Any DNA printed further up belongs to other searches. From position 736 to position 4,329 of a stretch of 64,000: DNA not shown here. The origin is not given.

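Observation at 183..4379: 1097-aa orphan protein precisely bracketed by tRNA-Pro(CGG) and tRNA-Leu(CAG), with a 630-bp gene-free spacer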

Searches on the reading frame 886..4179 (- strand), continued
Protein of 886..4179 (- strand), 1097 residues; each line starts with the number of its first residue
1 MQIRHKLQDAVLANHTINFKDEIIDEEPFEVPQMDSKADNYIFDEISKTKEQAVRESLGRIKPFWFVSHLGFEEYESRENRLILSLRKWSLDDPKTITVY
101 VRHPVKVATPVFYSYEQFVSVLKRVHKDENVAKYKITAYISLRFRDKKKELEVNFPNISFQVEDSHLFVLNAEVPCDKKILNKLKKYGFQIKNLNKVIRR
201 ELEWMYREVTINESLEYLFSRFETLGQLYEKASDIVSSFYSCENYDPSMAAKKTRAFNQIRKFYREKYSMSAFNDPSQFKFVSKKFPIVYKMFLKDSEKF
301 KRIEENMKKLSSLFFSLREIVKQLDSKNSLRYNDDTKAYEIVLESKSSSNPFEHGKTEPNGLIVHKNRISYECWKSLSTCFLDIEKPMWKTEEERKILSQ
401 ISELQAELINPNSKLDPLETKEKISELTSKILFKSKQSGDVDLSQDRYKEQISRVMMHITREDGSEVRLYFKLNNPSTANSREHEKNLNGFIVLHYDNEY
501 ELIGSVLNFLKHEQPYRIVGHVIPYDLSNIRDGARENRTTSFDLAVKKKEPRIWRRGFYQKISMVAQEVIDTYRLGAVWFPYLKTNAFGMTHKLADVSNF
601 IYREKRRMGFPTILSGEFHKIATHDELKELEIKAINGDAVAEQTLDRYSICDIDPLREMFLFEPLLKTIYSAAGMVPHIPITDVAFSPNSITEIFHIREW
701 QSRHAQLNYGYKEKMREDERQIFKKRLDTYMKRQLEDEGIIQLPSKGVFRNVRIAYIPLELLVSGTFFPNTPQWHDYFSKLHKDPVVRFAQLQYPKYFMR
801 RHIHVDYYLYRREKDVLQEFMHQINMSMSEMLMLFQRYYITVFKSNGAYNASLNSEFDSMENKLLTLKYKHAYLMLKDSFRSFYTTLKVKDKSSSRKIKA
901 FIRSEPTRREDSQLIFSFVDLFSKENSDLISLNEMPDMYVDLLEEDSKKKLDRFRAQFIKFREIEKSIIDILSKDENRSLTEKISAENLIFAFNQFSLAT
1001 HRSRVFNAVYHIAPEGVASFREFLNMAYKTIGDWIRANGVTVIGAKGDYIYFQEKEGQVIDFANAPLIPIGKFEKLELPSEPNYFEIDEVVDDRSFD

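Call 94: search_protein_families(library=pfam, proteins=[L023:3800-6763:+, L023:1131-3035:+, L030:1169-3187:+, L033:1666-4152:+, L034:11922-14846:+, L047:6430-8265:+, L055:254-2317:+, L021:21293-23152:+], max_evalue=0.00001)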
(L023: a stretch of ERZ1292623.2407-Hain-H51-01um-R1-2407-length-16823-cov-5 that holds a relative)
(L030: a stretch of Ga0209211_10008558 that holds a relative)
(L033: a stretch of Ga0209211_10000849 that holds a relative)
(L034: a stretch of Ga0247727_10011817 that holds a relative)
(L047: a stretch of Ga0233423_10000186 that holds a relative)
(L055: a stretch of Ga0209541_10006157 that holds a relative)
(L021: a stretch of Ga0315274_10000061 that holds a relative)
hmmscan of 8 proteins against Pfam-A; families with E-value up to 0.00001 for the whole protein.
L023:3800-6763:+ (988 aa): 3 families
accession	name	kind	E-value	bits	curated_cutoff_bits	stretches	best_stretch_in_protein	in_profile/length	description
PF00521.26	DNA_topoisoIV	-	2e-158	528.3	31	2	289-647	80-431/432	DNA gyrase/topoisomerase IV, subunit A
PF03989.18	DNA_gyraseA_C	-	3.7e-74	244.4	27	6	935-980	2-47/48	DNA gyrase C-terminal domain, beta-propeller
PF14890.11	Intein_splicing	-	5.1e-19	69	35.8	1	116-287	2-155/155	Intein splicing domain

L023:1131-3035:+ (635 aa): 4 families
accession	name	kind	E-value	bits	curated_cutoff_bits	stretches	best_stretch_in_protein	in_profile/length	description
PF00204.31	DNA_gyraseB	-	1.5e-59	200.8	27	1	223-392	1-172/173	DNA gyrase B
PF00986.26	DNA_gyraseB_C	-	1.5e-30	105.5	29.8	1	564-623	3-62/63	DNA gyrase B subunit, carboxyl terminus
PF01751.28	Toprim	-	4.8e-17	62.4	23.1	1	421-530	1-93/96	Toprim domain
PF02518.31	HATPase_c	-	1.2e-16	61.6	26.4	1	36-176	3-109/111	Histidine kinase-, DNA gyrase B-, and HSP90-like ATPase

L030:1169-3187:+ (673 aa): 1 family
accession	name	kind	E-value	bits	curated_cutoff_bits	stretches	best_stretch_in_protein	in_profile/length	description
PF01835.25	MG2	-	6.4e-06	26.9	32.8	0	132-205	9-85/96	MG2 domain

L033:1666-4152:+ (829 aa): 2 families
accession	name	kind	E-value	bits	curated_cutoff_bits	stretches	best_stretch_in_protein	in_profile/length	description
PF00521.26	DNA_topoisoIV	-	5.3e-159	530.1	31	1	54-490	1-431/432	DNA gyrase/topoisomerase IV, subunit A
PF03989.18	DNA_gyraseA_C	-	7.9e-71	233.7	27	6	676-721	1-46/48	DNA gyrase C-terminal domain, beta-propeller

L034:11922-14846:+ (975 aa): 7 families
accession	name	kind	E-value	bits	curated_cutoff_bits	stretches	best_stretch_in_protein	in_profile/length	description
PF00580.27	UvrD-helicase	-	7.1e-59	200.1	23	1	3-292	8-270/271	UvrD/REP helicase N-terminal domain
PF13361.12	UvrD_C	-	4e-37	128.9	25.6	1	301-679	2-349/350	UvrD-like helicase C-terminal domain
PF12705.13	PDDEXK_1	-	2.1e-23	84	22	1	738-969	2-241/247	PD-(D/E)XK nuclease superfamily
PF13245.12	AAA_19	-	7.3e-18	65.5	25.1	1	7-278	10-134/134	AAA domain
PF01443.25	Viral_helicase1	-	1.7e-08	35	21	0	209-300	31-127/228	Viral superfamily 1 RNA helicase core domain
PF13538.12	UvrD_C_2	-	1.9e-06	28.1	27.4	0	649-675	25-51/52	UvrD-like helicase C-terminal domain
PF13086.12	AAA_11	-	3e-06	27.6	27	0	11-71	20-86/257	AAA domain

L047:6430-8265:+ (612 aa): 2 families
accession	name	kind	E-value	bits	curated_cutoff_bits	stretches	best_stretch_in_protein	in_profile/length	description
PF01909.29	NTP_transf_2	-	6.2e-08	33.4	21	1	177-249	11-74/93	Nucleotidyltransferase domain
PF18765.7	Polbeta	-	4.9e-06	27.1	26.9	0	181-228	12-58/93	Polymerase beta, Nucleotidyltransferase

L055:254-2317:+ (688 aa): 2 families
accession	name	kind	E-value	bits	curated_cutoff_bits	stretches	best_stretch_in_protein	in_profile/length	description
PF00521.26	DNA_topoisoIV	-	7.5e-105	351.7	31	1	1-349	89-431/432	DNA gyrase/topoisomerase IV, subunit A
PF03989.18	DNA_gyraseA_C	-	3.7e-73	241.2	27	5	535-580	1-46/48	DNA gyrase C-terminal domain, beta-propeller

L021:21293-23152:+ (620 aa): 3 families
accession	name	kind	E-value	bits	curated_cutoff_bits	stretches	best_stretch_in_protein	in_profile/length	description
PF00750.26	tRNA-synt_1d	-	1.2e-30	107.1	23.3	2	106-334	6-224/349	tRNA synthetases class I (R), catalytic domain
PF05746.21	DALR_1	-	5.9e-27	94.5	22.3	1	505-620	1-117/117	DALR anticodon binding domain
PF03485.21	Arg_tRNA_synt_N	-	6.3e-15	56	21.5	1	10-91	2-83/85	Arginyl tRNA synthetase N terminal domain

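Call 98: search_dna_similar(query=P0001, collection=phages, mode=protein, max_rows=10, max_evalue=0.001)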
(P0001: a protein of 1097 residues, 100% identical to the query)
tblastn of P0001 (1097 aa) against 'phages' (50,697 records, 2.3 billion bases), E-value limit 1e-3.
No match.

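Call 109: search_protein_families(library=phrogs, proteins=[P0001, P0030, P0074], max_evalue=0.01)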
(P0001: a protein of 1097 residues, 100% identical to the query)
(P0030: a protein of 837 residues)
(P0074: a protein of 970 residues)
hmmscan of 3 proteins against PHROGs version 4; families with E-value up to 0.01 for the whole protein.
P0001 (1097 aa): 0 families

P0030 (837 aa): 0 families

P0074 (970 aa): 0 families

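Call 110: search_protein_families(library=padloc, proteins=[P0001, P0030, P0074], max_evalue=0.01)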
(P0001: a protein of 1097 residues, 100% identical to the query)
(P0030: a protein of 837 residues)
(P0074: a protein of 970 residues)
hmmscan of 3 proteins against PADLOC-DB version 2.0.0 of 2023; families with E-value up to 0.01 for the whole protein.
P0001 (1097 aa): 0 families

P0030 (837 aa): 0 families

P0074 (970 aa): 0 families

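Call 117: search_protein_families(library=pfam, proteins=[L021:17575-19122:+, L021:15854-16729:+, L021:16740-17564:+, L021:19132-20040:+, L021:20049-21005:+, L021:13463-13924:+, L021:14882-15403:+, L021:15396-15863:+], max_evalue=0.001)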
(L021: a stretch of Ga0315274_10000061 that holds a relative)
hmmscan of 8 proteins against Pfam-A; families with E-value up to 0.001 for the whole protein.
L021:17575-19122:+ (515 aa): 1 family
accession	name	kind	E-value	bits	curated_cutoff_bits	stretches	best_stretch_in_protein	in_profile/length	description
PF00437.27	T2SSE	-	4.4e-34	118.2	24.9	1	214-383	85-256/370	Type II/IV secretion system protein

L021:15854-16729:+ (291 aa): 0 families

L021:16740-17564:+ (274 aa): 2 families
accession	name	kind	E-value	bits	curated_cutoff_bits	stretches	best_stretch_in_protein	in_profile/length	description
PF00571.33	CBS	-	2.2e-15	57.1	24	2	53-106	1-55/57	CBS domain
PF01047.28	MarR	-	0.00066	20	24.6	0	215-256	7-48/59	MarR family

L021:19132-20040:+ (302 aa): 2 families
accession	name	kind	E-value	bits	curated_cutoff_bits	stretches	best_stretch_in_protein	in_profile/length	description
PF00482.28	T2SSF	-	2.3e-18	66.8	25.2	1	129-257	2-123/125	Type II secretion system (T2SS), protein F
PF20990.2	DUF2207_C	-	3.1e-06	27.5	33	0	36-119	114-199/247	Predicted membrane protein (DUF2207) C-terminal domain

L021:20049-21005:+ (318 aa): 1 family
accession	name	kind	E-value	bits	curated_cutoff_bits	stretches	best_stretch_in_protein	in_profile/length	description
PF00482.28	T2SSF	-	8.8e-16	58.5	25.2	1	87-209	1-120/125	Type II secretion system (T2SS), protein F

L021:13463-13924:+ (153 aa): 0 families

L021:14882-15403:+ (173 aa): 0 families

L021:15396-15863:+ (155 aa): 0 families

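Call 121: find_homologous_proteins(query=L001:13319-14023:-, max_evalue=0.001)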
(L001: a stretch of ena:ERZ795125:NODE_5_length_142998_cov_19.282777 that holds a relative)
Query L001:13319-14023:- (234 aa): 1 proteins with E <= 0.001 among 154 candidates.
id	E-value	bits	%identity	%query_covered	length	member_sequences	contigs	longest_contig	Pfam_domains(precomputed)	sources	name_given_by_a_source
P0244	4.7e-154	529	100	100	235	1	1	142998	-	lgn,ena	-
